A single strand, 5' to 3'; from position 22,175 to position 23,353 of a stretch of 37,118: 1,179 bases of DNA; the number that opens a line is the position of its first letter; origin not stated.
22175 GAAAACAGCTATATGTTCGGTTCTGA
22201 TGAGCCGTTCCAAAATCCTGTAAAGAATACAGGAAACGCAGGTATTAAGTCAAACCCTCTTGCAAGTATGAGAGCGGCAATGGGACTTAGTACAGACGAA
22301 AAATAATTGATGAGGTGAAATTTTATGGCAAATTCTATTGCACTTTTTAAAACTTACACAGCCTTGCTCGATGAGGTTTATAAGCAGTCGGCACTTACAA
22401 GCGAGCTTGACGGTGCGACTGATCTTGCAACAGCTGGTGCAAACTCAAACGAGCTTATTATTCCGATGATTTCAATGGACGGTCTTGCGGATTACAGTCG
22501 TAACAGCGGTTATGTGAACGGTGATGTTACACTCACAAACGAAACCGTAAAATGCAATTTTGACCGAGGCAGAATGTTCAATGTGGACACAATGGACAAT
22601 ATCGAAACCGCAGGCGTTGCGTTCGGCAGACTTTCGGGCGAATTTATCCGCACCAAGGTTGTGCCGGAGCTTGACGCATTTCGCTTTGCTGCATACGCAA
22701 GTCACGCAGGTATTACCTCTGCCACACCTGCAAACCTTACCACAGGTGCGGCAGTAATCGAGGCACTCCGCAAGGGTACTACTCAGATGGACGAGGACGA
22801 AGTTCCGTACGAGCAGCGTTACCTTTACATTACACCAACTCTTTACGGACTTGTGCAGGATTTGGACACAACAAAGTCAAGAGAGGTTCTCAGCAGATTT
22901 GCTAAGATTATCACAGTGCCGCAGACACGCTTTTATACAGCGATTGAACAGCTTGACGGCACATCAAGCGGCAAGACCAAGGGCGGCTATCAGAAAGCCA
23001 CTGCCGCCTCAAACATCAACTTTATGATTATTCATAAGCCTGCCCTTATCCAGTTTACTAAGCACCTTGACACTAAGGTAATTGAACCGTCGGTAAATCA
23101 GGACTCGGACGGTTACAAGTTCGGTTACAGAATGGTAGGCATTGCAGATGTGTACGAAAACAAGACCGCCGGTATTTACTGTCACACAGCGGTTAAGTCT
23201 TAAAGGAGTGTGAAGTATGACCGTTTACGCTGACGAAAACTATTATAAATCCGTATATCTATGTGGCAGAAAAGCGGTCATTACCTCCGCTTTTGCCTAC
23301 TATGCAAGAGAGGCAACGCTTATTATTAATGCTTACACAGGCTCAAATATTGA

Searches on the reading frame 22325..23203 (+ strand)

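Call 45: search_protein_families(library=phrogs, proteins=[window:22325-23203:+], max_evalue=0.00001)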
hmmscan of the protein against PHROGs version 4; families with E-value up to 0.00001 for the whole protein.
window:22325-23203:+ (292 aa): 1 family
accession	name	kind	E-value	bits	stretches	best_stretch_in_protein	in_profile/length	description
phrog_422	-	head and packaging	1.4e-72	245.6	1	1-290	1-294/297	major head protein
